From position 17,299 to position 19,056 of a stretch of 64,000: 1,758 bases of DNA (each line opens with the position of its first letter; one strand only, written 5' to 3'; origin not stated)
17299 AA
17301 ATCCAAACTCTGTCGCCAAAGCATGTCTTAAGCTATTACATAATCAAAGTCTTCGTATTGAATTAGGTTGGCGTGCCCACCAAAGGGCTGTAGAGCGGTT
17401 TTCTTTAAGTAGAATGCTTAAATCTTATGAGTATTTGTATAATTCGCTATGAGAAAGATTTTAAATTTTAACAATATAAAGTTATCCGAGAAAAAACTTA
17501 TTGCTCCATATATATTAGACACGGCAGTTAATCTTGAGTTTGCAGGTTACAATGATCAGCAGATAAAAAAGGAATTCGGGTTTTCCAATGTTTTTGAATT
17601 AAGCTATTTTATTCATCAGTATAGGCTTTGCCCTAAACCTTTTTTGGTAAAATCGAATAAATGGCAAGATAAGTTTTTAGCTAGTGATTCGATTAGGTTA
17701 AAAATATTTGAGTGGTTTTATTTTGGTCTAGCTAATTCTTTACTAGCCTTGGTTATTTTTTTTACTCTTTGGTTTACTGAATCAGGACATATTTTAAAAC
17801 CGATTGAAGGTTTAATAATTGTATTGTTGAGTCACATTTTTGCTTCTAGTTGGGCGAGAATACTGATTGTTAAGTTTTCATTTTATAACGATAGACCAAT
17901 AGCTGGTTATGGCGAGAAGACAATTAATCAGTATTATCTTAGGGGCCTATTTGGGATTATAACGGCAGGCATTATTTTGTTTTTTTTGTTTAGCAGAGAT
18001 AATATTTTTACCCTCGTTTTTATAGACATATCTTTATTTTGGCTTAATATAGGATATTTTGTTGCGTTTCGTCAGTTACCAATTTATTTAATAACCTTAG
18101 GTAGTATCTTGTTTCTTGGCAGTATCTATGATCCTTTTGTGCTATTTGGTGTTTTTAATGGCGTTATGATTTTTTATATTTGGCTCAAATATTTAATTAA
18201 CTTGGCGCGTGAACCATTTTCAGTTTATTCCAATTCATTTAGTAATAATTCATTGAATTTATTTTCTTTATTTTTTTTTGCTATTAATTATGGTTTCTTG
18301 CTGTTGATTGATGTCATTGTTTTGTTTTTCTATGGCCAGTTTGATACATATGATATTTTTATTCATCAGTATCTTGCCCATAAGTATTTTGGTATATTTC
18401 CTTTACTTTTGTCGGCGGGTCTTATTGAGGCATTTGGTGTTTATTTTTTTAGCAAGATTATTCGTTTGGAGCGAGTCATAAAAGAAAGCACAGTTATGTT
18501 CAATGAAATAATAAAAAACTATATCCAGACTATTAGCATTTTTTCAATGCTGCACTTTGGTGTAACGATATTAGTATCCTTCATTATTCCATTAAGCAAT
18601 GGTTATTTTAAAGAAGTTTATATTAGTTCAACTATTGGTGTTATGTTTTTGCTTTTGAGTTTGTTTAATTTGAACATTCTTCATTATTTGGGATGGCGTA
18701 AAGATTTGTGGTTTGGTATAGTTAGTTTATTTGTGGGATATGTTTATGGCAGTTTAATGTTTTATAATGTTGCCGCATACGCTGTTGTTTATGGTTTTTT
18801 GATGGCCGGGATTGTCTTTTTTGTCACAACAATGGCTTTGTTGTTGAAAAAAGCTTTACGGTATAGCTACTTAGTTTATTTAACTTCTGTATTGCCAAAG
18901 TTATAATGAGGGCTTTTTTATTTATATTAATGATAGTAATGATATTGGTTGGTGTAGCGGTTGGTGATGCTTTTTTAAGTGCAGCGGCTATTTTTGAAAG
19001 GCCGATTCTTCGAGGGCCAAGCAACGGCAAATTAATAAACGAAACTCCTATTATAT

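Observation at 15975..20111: Pel/GAG-like exopolysaccharide mini-locus: GT4, 12-TM membrane protein and GH114-like hydrolase translationally coupled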

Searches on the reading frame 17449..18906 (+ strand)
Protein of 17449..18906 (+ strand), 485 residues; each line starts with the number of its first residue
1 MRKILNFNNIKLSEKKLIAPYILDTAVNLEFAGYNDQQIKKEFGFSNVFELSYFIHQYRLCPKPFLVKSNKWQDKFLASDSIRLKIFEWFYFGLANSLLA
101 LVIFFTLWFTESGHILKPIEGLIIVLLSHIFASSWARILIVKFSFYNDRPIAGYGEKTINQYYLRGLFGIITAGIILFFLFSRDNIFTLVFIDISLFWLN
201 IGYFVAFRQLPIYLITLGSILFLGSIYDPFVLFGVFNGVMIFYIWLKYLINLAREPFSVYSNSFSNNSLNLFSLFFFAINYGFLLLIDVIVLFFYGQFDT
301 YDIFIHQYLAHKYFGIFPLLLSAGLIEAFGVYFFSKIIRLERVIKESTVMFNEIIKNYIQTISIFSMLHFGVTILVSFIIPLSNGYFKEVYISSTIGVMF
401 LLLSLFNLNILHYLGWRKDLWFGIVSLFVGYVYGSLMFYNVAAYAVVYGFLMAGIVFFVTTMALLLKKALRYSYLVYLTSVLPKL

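Call 7: search_protein_families(library=pfam, proteins=[window:17449-18906:+], max_evalue=0.1)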
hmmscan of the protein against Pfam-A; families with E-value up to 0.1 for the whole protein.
window:17449-18906:+ (485 aa): 0 families

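Call 9: search_protein_families(library=ncbifam, proteins=[window:17449-18906:+], max_evalue=0.1)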
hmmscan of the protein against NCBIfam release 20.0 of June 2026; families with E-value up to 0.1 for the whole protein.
window:17449-18906:+ (485 aa): 0 families

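Call 10: find_encoding_contigs(protein=window:17449-18906:+, flank=10000, max_places=6)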
Protein window:17449-18906:+ (485 aa): 2 contigs read that carry it; 1 place shown.
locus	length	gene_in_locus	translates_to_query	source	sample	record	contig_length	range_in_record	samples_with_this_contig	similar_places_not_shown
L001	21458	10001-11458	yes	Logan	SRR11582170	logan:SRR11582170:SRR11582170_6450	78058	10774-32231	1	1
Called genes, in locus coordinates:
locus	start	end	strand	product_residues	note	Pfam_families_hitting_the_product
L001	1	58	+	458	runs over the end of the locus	PF00587:tRNA-synt_2b, PF03129:HGTP_anticodon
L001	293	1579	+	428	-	PF00675:Peptidase_M16, PF05193:Peptidase_M16_C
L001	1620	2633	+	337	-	PF01594:AI-2E_transport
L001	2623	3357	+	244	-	PF20260:PUA_4, PF04452:Methyltrans_RNA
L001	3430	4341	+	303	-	PF00152:tRNA-synt_2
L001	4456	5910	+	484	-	PF01406:tRNA-synt_1e (faint), PF09334:tRNA-synt_1g, PF00133:tRNA-synt_1, PF08264:Anticodon_1 (weak)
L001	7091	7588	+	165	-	PF25116:CBM87_Agd3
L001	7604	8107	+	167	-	PF25115:Agd3_CE (weak)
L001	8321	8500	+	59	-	-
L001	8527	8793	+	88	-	PF11997:DUF3492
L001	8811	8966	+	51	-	-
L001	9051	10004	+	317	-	PF11997:DUF3492, PF13439:Glyco_transf_4, PF00534:Glycos_transf_1, PF13692:Glyco_trans_1_4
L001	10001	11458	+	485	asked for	-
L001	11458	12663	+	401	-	PF03537:Glyco_hydro_114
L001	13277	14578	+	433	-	PF27218:MJ0043_C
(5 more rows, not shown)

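Call 11: find_homologous_proteins(query=window:17449-18903:+, max_evalue=0.001)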
Query window:17449-18903:+ (485 aa): 1 proteins with E <= 0.001 among 8000 candidates.
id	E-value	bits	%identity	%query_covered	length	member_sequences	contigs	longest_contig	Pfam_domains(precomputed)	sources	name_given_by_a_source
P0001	0.0e+0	1036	100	100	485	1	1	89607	-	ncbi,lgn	-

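Call 22: search_protein_representatives(protein=window:17449-18903:+)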
Query: 485 residues. Proteins with E-value up to 0.001 (for the whole library): 4; up to 1e-10: 4; up to 1e-30: 2. The best 4 are listed.
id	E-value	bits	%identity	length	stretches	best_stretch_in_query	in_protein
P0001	0.0e+00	1036.4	100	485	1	1-485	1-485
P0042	9.3e-35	137.3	29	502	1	21-481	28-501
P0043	2.0e-12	63.6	28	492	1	95-477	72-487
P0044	4.2e-11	59.2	25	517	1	22-477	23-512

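Call 23: predict_structure(protein=window:17449-18903:+)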
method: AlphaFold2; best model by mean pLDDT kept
length: 485 residues; sequences in the alignment: 1
mean_pLDDT: 50.4   pTM: 0.26
mean pLDDT of the five models: 50.4, 45.1, 44.8, 43.5, 42.6
residues with pLDDT >= 90: 0; 70-90: 26; 50-70: 201; < 50: 258
segments of 3 or more residues with pLDDT < 50: 1-4, 61-80, 114-116, 146-155, 186-188, 193-195, 197-217, 222-224, 256-270, 293-416, 430-448, 473-475, 481-485
pLDDT, mean of each block of 10 residues (from residue 1): 53 69 72 73 67 62 43 40 49 55 55 51 60 60 50 52 63 59 49 48 44 46 47 56 62 51 43 51 55 45 37 34 39 38 40 44 43 41 38 45 45 46 52 42 46 58 56 48 40
secondary structure, 60 per line:
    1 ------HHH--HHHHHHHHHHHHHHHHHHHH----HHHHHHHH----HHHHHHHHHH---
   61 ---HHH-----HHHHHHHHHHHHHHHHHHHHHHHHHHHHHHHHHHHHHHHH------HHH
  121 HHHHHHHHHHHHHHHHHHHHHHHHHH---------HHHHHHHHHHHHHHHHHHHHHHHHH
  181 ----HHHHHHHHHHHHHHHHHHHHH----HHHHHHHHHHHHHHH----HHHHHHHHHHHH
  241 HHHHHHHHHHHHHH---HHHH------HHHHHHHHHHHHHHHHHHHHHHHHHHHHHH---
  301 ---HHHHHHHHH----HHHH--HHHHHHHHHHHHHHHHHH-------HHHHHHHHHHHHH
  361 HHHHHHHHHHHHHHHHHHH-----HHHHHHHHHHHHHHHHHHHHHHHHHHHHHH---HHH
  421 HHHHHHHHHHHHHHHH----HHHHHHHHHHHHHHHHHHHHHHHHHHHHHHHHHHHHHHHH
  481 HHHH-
elements in order: H12-31 H36-43 H48-57 H72-111 H118-146 H156-180 H185-205 H210-224 H229-254 H258-261 H268-297 H304-312 H317-320 H323-340 H348-379 H385-414 H418-436 H441-484

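Call 24: find_encoding_contigs(protein=P0043, flank=10000, max_places=3)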
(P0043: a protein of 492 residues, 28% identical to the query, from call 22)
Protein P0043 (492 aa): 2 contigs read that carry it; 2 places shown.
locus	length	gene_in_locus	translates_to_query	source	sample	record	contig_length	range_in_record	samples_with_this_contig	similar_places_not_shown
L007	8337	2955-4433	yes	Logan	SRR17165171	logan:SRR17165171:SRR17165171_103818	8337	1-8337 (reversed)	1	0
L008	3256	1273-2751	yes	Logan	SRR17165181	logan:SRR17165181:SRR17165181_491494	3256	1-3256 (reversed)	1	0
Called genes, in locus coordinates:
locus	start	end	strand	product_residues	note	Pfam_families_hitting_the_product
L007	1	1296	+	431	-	?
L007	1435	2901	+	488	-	PF11997:DUF3492, PF13439:Glyco_transf_4, PF13579:Glyco_trans_4_4, PF00534:Glycos_transf_1, PF13692:Glyco_trans_1_4, PF13524:Glyco_trans_1_2 (weak)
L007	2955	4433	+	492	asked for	-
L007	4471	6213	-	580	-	PF00353:HemolysinCabind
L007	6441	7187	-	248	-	PF03567:Sulfotransfer_2 (weak)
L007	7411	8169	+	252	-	PF00353:HemolysinCabind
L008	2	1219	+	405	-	?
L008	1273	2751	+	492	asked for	-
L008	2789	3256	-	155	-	?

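Call 25: find_encoding_contigs(protein=P0044, flank=10000, max_places=3)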
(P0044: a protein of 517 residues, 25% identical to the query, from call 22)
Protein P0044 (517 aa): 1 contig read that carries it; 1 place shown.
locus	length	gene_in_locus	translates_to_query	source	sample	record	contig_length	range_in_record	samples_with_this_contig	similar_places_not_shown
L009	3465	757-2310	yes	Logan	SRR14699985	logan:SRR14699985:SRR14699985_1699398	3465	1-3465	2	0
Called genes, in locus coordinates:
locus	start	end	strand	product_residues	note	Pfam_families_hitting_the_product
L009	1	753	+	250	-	?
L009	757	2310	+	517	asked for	-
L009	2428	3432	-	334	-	PF00353:HemolysinCabind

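Call 27: search_protein_families(library=pfam, proteins=[L007:1-1296:+, L007:1435-2898:+, P0043, P0044, L009:1-753:+, L007:4471-6213:-, L007:6441-7187:-], max_evalue=1)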
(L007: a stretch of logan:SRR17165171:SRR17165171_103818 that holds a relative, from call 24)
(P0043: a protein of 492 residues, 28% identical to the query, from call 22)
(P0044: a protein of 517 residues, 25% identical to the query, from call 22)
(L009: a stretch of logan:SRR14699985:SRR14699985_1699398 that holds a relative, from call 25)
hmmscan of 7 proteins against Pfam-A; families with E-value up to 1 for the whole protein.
L007:1-1296:+ (431 aa): 2 families
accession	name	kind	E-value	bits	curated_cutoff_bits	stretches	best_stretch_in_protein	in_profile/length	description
PF00353.25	HemolysinCabind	-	1.7e-40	137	23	9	44-72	2-30/36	RTX calcium-binding nonapeptide repeat (4 copies)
PF01391.23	Collagen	-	0.033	14.4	27.2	1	124-176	3-55/60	Collagen triple helix repeat (20 copies)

L007:1435-2898:+ (488 aa): 7 families
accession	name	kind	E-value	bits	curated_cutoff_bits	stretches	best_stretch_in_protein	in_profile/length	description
PF11997.14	DUF3492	-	3.3e-38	132.4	23.3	1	4-283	2-267/268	Domain of unknown function (DUF3492)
PF13692.12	Glyco_trans_1_4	-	7.1e-22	78.6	27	1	314-451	4-141/142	Glycosyl transferases group 1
PF00534.26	Glycos_transf_1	-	4e-20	72.5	26.4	1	314-465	18-171/172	Glycosyl transferases group 1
PF13439.12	Glyco_transf_4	-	7.1e-13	49.4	28.5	1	193-294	75-167/170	Glycosyltransferase Family 4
PF13579.12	Glyco_trans_4_4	-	1.4e-12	48.7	29.7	1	172-292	53-158/158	Glycosyl transferase 4-like domain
PF13524.12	Glyco_trans_1_2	-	1.4e-07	32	25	1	338-468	10-130/144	Glycosyl transferase-like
PF13305.11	TetR_C_33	-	0.065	14.3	26.8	1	164-209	33-79/103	Tetracyclin repressor-like, C-terminal domain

P0043 (492 aa): 0 families

P0044 (517 aa): 0 families

L009:1-753:+ (250 aa): 6 families
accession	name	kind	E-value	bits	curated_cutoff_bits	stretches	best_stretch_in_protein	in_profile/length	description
PF00534.26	Glycos_transf_1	-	1.3e-26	93.6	26.4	1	70-227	12-171/172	Glycosyl transferases group 1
PF13692.12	Glyco_trans_1_4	-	7.2e-24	85.1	27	1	74-213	2-141/142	Glycosyl transferases group 1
PF13524.12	Glyco_trans_1_2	-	2.3e-06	28.1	25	1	99-230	9-133/144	Glycosyl transferase-like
PF13439.12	Glyco_transf_4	-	3.7e-06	27.5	28.5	1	4-57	114-168/170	Glycosyltransferase Family 4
PF13579.12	Glyco_trans_4_4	-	0.0074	17.1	29.7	1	7-54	111-158/158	Glycosyl transferase 4-like domain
PF20706.3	GT4-conflict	-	0.042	13.3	26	1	74-189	198-320/385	Family 4 Glycosyltransferase in conflict systems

L007:4471-6213:- (580 aa): 2 families
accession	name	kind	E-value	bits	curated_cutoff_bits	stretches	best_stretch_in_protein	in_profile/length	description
PF00353.25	HemolysinCabind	-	2e-52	175.1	23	10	409-444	1-36/36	RTX calcium-binding nonapeptide repeat (4 copies)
PF12138.14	Spherulin4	-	0.039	13.9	30.2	1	85-139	53-107/239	Spherulation-specific family 4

L007:6441-7187:- (248 aa): 3 families
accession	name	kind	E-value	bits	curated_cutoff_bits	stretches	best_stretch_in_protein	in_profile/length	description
PF03567.20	Sulfotransfer_2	-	1.2e-06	29.3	22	1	1-237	5-251/252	Sulfotransferase family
PF00685.33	Sulfotransfer_1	-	0.004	17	22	1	85-112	91-118/255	Sulfotransferase domain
PF06990.17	Gal-3-0_sulfotr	-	0.14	11.5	27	1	63-105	126-169/402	Galactose-3-O-sulfotransferase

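Call 28: find_homologous_proteins(query=A1, max_evalue=0.01)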
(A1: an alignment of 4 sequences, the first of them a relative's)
Query A1 (4 sequences) (485 aa, profile of the alignment): 1 proteins with E <= 0.01 among 8000 candidates.
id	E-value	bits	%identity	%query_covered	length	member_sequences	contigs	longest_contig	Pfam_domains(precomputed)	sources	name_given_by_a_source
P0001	2.4e-196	671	100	100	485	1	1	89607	-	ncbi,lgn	-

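Call 29: find_related_loci(query=A1, collection=genome_contigs, flank=8000)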
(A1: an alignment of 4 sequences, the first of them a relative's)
Query A1 (485 aa) in genome_contigs; peptide patterns used: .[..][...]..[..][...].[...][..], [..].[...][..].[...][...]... (x = any residue, [..] = any of these).
114 stretches matched a pattern; 2 encode a relative of the query (tblastn E <= 1e-3); 2 distinct loci.
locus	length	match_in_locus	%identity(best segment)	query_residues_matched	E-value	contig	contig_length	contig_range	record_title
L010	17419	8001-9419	28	22-481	3e-38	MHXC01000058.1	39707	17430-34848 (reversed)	MAG: Parcubacteria group bacterium RIFCSPHIGHO2_01_FULL_47_10b rifcsphigho2_01_scaffold_7414, whole genome shotgun seque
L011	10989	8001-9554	22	5-484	2e-22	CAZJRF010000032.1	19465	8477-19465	MAG TPA_asm: uncultured Acidimicrobiia bacterium isolate SRP214966_co2_443 genome assembly, contig: NODE_3994_length_194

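Call 32: search_protein_families(library=pfam, proteins=[L011:129-1445:+, L011:1461-3062:+, L011:3016-4191:-, L011:4188-5369:-, L011:5372-6325:-, L011:5399-6337:+, L011:6337-7992:+, L011:7995-9542:+, L011:9564-10916:-, L011:9558-10064:+], max_evalue=0.01)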
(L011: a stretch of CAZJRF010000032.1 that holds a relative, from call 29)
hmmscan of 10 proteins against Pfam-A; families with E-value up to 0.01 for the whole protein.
L011:129-1445:+ (438 aa): 0 families

L011:1461-3062:+ (533 aa): 0 families

L011:3016-4191:- (391 aa): 2 families
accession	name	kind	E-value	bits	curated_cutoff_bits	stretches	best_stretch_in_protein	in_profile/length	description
PF12698.13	ABC2_membrane_3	-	1.5e-34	120.1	31.6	1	22-383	4-347/347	ABC-2 family transporter protein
PF01061.29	ABC2_membrane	-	1.2e-18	67.9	26.9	1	188-352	47-208/211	ABC-2 type transporter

L011:4188-5369:- (393 aa): 5 families
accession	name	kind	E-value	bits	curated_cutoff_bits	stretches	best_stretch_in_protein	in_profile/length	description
PF12698.13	ABC2_membrane_3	-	1.5e-32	113.5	31.6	1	18-383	1-345/347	ABC-2 family transporter protein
PF01061.29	ABC2_membrane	-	3.9e-19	69.5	26.9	1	202-353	51-206/211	ABC-2 type transporter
PF12679.13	ABC2_membrane_2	-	5.2e-16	59.2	27.2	1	6-376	3-264/283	ABC-2 family transporter protein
PF12730.13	ABC2_membrane_4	-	1.6e-06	28.7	27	1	206-316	56-170/179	ABC-2 family transporter protein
PF13346.12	ABC2_membrane_5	-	0.00047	20.2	25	1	199-320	31-155/205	ABC-2 family transporter protein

L011:5372-6325:- (317 aa): 4 families
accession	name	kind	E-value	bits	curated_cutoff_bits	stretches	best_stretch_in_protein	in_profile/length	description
PF00005.33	ABC_tran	-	6.4e-34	117.9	25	1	25-168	1-136/137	ABC transporter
PF13304.12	AAA_21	-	9.5e-10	39.4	27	1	132-198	229-298/304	AAA domain, putative AbiEii toxin, Type IV TA system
PF13732.12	DrrA1-3_C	-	8.7e-05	23.6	27.4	1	234-310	12-80/81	ATP-binding protein DrrA1-3-like, C-terminal domain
PF13558.12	SbcC_Walker_B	-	0.0059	17.3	27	0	157-184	62-89/90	SbcC/RAD50-like, Walker B motif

L011:5399-6337:+ (312 aa): 0 families

L011:6337-7992:+ (551 aa): 7 families
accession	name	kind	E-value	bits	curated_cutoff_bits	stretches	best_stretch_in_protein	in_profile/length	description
PF11997.14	DUF3492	-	2e-38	133.1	23.3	1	68-346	2-267/268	Domain of unknown function (DUF3492)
PF00534.26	Glycos_transf_1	-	4.1e-26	92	26.4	1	372-527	13-170/172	Glycosyl transferases group 1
PF13692.12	Glyco_trans_1_4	-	2.1e-22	80.3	27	1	377-515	4-142/142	Glycosyl transferases group 1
PF13439.12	Glyco_transf_4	-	2.6e-14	54.1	28.5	1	226-358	47-168/170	Glycosyltransferase Family 4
PF13579.12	Glyco_trans_4_4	-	5.4e-09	37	29.7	1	222-355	52-158/158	Glycosyl transferase 4-like domain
PF13524.12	Glyco_trans_1_2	-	2.9e-07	31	25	1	401-531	10-132/144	Glycosyl transferase-like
PF13305.11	TetR_C_33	-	0.00078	20.5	26.8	1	220-272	26-79/103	Tetracyclin repressor-like, C-terminal domain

L011:7995-9542:+ (515 aa): 0 families

L011:9564-10916:- (450 aa): 1 family
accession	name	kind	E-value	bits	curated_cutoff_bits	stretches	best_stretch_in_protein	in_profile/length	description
PF00353.25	HemolysinCabind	-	2.2e-26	91.9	23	4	352-386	2-36/36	RTX calcium-binding nonapeptide repeat (4 copies)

L011:9558-10064:+ (168 aa): 0 families

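Call 52: predict_structure(alignment_id=A1)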
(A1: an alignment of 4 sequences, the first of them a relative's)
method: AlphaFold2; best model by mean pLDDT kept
length: 485 residues; sequences in the alignment: 4
mean_pLDDT: 58.7   pTM: 0.54
mean pLDDT of the five models: 58.7, 56.4, 53.2, 51.6, 47.4
residues with pLDDT >= 90: 0; 70-90: 77; 50-70: 301; < 50: 107
segments of 3 or more residues with pLDDT < 50: 1-18, 60-80, 145-158, 252-284, 299-301, 473-485
pLDDT, mean of each block of 10 residues (from residue 1): 38 44 61 69 76 64 31 36 56 61 64 61 62 58 46 44 61 65 62 67 60 65 60 71 67 41 32 41 50 50 53 56 64 64 57 74 79 68 58 70 71 65 67 60 60 77 76 44 34
secondary structure, 60 per line:
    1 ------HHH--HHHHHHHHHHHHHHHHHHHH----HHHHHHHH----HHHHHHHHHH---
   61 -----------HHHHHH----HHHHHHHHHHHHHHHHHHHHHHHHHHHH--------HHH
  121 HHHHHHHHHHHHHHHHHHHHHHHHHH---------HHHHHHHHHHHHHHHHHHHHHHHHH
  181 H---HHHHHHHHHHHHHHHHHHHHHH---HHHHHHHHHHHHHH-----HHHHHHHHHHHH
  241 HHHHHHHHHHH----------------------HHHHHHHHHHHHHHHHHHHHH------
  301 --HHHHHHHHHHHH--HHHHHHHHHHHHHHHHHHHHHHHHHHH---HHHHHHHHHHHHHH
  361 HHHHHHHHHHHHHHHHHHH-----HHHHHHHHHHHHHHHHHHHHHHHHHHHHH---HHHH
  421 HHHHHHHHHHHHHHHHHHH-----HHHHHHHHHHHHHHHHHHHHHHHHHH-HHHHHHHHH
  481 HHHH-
elements in order: H12-31 H36-43 H48-57 H72-77 H82-109 H118-146 H156-181 H185-206 H210-223 H229-251 H274-294 H303-314 H317-343 H347-379 H385-413 H417-439 H445-470 H472-484

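Call 69: search_protein_families(library=pfam, proteins=[window:17449-18903:+, L011:7995-9539:+], max_evalue=10)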
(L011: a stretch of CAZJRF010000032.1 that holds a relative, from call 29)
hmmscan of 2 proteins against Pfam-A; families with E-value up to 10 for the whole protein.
window:17449-18903:+ (485 aa): 0 families

L011:7995-9539:+ (515 aa): 0 families

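Call 75: find_related_loci(query=A1, collection=metagenome_contigs, flank=7000)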
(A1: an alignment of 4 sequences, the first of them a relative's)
Query A1 (485 aa) in metagenome_contigs; peptide patterns used: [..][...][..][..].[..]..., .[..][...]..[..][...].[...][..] (x = any residue, [..] = any of these).
600 stretches matched a pattern (row limit reached: there are more); 4 encode a relative of the query (tblastn E <= 1e-3); 4 distinct loci.
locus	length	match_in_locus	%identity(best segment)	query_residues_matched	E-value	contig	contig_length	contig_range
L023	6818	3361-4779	28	22-481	2e-38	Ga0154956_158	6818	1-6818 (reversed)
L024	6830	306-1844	22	9-481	5e-16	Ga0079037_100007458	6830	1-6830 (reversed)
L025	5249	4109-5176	24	22-357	8e-15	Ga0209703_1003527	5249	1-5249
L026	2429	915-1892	22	22-327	2e-10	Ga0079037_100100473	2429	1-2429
